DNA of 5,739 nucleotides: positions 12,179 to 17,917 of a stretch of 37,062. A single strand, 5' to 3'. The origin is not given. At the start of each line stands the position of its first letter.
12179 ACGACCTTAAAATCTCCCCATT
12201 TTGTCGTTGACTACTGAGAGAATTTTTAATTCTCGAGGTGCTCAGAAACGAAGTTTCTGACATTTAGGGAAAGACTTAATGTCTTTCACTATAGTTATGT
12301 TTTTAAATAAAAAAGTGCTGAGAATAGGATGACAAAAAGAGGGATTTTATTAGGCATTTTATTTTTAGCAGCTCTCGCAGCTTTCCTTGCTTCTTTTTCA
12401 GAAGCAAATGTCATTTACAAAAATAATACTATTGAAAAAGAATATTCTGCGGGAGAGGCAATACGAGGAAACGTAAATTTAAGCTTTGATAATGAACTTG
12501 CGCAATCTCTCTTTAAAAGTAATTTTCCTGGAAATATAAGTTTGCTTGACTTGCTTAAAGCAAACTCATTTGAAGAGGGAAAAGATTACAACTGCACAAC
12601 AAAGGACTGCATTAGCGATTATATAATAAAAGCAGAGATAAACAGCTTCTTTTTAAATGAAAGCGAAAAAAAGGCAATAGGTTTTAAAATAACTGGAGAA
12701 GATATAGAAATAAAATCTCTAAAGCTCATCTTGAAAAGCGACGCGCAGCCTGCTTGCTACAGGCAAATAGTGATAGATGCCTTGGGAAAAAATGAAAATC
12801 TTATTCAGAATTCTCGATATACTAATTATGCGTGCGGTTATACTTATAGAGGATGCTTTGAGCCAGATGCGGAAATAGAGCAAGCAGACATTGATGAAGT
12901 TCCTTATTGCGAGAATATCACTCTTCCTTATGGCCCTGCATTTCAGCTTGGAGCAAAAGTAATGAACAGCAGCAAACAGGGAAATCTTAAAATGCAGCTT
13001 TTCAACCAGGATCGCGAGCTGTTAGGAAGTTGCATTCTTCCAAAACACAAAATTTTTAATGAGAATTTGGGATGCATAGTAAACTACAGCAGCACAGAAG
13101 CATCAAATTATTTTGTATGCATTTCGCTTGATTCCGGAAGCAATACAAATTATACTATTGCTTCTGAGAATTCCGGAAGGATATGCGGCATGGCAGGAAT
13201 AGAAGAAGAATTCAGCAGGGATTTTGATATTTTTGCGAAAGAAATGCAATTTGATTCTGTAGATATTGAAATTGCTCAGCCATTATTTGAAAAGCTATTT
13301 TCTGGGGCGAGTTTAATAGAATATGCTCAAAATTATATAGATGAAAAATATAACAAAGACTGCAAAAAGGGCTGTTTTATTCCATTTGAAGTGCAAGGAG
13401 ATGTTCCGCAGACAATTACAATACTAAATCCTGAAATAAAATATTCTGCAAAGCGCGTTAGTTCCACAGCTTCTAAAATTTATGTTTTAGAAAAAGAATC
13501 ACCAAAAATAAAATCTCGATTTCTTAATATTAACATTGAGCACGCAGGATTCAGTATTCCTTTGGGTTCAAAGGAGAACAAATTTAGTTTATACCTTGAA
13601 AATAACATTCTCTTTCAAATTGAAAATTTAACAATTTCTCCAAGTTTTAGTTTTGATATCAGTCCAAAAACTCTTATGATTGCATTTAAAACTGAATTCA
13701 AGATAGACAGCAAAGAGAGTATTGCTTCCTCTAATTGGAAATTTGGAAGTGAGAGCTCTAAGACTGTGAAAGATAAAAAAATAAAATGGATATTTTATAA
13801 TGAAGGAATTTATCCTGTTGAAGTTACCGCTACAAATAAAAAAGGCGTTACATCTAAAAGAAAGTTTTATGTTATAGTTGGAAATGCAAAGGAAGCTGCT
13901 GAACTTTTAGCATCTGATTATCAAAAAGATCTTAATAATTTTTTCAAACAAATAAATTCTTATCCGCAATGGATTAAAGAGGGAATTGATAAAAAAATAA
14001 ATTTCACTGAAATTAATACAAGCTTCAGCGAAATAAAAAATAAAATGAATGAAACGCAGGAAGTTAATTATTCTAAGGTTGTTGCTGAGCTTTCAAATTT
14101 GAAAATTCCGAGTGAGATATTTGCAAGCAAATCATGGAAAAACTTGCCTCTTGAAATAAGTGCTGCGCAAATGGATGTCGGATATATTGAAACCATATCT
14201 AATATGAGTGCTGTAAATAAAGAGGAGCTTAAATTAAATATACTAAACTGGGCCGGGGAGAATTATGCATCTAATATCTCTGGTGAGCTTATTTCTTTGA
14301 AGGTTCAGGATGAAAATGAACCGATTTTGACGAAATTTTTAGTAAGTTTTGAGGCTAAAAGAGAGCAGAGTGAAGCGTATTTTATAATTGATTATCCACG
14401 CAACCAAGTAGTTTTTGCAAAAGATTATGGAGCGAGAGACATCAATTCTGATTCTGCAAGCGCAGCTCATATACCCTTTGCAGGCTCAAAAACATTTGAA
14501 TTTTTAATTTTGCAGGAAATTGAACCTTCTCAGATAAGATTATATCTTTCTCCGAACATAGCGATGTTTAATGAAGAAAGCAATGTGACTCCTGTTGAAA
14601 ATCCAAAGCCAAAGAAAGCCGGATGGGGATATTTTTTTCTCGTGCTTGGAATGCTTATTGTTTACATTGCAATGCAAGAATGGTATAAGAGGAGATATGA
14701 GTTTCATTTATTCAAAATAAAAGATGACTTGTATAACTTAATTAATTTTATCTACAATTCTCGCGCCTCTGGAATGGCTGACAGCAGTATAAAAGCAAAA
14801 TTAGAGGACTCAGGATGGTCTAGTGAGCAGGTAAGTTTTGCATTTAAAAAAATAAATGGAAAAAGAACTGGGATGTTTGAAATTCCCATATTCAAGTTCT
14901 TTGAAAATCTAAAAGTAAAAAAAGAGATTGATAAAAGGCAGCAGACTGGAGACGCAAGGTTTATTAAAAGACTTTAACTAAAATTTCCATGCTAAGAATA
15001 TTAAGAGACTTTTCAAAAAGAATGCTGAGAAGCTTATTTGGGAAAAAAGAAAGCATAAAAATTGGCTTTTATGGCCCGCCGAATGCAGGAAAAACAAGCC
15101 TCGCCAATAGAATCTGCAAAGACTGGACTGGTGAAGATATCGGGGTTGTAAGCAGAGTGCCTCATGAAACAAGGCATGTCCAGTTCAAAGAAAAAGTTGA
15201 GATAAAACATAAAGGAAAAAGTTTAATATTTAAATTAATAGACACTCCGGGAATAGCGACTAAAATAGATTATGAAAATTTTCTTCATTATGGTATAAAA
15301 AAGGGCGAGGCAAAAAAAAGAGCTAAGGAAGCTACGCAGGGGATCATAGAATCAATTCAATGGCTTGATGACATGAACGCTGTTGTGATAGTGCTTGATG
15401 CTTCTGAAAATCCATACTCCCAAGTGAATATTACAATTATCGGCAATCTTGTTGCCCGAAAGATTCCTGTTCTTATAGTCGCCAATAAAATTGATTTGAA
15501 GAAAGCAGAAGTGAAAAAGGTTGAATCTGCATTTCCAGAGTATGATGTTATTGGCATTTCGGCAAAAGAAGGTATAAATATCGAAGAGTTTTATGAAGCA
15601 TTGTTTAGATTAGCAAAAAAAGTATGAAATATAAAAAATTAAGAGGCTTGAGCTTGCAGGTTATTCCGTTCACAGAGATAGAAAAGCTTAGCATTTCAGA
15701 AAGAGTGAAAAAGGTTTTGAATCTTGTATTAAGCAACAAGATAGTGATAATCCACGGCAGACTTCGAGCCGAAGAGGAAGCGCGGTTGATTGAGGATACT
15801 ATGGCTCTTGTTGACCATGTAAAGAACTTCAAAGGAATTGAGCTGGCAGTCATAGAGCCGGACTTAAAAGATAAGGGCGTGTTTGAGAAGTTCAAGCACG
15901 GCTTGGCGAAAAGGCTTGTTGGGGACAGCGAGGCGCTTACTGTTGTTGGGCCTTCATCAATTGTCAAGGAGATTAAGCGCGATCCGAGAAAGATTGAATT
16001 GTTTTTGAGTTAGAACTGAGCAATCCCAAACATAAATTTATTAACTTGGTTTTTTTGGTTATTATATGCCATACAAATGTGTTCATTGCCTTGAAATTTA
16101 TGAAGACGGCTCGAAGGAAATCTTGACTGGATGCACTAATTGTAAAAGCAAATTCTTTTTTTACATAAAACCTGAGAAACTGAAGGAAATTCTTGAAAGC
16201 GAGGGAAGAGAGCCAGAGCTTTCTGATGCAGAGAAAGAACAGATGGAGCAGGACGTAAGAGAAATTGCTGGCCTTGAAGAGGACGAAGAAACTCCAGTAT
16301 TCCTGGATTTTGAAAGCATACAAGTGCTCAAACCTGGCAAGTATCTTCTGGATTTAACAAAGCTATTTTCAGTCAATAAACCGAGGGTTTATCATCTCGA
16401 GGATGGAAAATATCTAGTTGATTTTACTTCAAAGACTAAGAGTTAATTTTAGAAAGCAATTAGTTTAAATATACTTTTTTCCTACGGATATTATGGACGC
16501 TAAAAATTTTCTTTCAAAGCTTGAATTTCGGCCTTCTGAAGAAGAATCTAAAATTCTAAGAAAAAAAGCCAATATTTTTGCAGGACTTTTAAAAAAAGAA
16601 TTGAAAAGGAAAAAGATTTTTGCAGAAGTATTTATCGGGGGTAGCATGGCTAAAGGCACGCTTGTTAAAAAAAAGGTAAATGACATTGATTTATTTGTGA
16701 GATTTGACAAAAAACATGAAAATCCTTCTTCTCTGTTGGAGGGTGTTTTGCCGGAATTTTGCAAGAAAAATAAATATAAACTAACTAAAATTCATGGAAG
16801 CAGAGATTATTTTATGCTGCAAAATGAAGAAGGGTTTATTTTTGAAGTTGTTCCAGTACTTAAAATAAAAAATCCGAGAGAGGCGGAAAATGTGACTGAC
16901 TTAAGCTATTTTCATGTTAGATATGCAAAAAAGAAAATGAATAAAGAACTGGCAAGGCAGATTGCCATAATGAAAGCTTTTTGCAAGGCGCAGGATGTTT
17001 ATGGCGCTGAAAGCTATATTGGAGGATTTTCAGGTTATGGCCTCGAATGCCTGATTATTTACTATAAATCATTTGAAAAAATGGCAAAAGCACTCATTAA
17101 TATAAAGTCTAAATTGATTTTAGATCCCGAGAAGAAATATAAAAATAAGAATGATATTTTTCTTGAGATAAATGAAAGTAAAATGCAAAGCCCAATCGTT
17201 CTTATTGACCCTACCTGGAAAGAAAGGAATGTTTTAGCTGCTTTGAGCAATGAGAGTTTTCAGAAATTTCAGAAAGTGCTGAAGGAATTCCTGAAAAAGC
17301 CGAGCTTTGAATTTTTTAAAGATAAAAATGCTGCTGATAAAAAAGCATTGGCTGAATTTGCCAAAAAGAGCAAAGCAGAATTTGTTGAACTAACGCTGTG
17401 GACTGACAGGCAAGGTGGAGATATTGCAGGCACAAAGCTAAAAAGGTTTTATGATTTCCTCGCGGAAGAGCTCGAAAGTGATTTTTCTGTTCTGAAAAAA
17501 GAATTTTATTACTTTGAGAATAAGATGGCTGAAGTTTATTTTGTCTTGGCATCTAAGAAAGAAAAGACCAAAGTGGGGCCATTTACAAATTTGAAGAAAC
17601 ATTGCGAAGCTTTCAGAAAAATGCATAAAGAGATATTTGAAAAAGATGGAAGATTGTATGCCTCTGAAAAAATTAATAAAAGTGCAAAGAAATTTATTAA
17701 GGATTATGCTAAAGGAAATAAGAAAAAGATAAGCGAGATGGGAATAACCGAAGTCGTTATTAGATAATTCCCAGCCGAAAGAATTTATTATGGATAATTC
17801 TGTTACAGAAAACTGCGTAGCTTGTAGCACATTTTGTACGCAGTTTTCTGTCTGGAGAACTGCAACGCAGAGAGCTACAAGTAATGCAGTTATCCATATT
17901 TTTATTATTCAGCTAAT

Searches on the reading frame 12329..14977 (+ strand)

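Call 8: search_protein_families(library=pfam, proteins=[window:12329-14977:+], max_evalue=0.1)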
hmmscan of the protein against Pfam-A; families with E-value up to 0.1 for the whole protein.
window:12329-14977:+ (882 aa): 3 families
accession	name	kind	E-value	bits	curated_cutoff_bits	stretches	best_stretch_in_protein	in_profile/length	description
PF18911.6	PKD_4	-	1.6e-06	28.5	27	1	450-513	19-81/85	PKD domain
PF00801.26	PKD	-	4.5e-05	23.8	23.5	1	451-510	17-74/80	PKD domain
PF18851.6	baeRF_family8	-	0.019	15.3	27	0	534-558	94-118/141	Bacterial archaeo-eukaryotic release factor family 8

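Call 9: search_protein_families(library=ncbifam, proteins=[window:12329-14977:+], max_evalue=0.1)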
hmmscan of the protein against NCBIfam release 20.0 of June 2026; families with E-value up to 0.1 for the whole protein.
window:12329-14977:+ (882 aa): 1 family
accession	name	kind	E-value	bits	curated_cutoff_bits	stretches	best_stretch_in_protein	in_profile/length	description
NF033932.1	LapB_rpt_80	domain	0.0074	16.5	45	0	493-528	1-36/83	LapB repeat-containing protein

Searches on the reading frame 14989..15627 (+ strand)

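Call 8: search_protein_families(library=pfam, proteins=[window:14989-15627:+], max_evalue=0.1)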
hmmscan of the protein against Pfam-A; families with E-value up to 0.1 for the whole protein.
window:14989-15627:+ (212 aa): 15 families
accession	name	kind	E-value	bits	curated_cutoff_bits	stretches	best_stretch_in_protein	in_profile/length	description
PF01926.29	MMR_HSR1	-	1.2e-15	58.1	21.9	1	24-167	1-113/113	50S ribosome-binding GTPase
PF00009.33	GTP_EFTU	-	6.2e-11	42.7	26.5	2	123-209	87-186/188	Elongation factor Tu GTP binding domain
PF03193.22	RsgA_GTPase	-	3.8e-07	30.5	30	1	129-205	23-104/174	RsgA GTPase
PF02421.24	FeoB_N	-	1.1e-06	28.7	27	1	24-203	2-154/156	Ferrous iron transport protein B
PF16897.10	MMR_HSR1_Xtn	-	3.7e-06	27.3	35.2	1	158-207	55-102/106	C-terminal region of MMR_HSR1 domain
PF08477.19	Roc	-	1.6e-05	25.5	27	1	24-88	1-65/119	Ras of Complex, Roc, domain of DAPkinase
PF00025.27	Arf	-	2e-05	24.6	22.3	1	126-175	79-132/174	ADP-ribosylation factor family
PF00071.28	Ras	-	9.4e-05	22.5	21.6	1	141-209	85-160/162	Ras family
PF00004.35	AAA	-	0.00099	20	21.2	1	27-136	3-73/131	ATPase family associated with various cellular activities (AAA)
PF00735.24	Septin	-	0.0013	18.5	26.2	1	29-97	11-80/280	Septin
PF09439.16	SRPRB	-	0.0029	17.4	25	1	26-89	7-56/178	Signal recognition particle receptor beta subunit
PF01057.23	Parvo_NS1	-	0.0045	16.5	20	1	12-44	105-135/271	Parvovirus non-structural protein NS1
PF00350.29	Dynamin_N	-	0.005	17.3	27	0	25-68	1-45/168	Dynamin family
PF00910.28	RNA_helicase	-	0.02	15.8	21.5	1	27-47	3-23/105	RNA helicase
PF02492.25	cobW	-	0.032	14.3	20.7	0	27-54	5-33/180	CobW/HypB/UreG, nucleotide-binding domain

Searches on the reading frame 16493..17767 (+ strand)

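Call 8: search_protein_families(library=pfam, proteins=[window:16493-17767:+], max_evalue=0.1)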
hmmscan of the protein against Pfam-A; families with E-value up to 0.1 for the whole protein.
window:16493-17767:+ (424 aa): 5 families
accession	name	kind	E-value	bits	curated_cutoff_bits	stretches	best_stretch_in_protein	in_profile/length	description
PF09249.16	tRNA_NucTransf2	-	1.6e-29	102.8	27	1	156-276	2-113/113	tRNA nucleotidyltransferase, second domain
PF18144.7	SMODS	-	6.5e-10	39.9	26.5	1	4-127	8-135/164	Second Messenger Oligonucleotide or Dinucleotide Synthetase domain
PF01909.29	NTP_transf_2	-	5.2e-06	27.2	21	1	33-103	4-67/93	Nucleotidyltransferase domain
PF18765.7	Polbeta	-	0.0024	18.4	26.9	1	33-83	3-52/93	Polymerase beta, Nucleotidyltransferase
PF19530.4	Ndh2_N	-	0.076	13.7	27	0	188-265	8-85/100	NAD(P)H-quinone oxidoreductase subunit 2 N-terminal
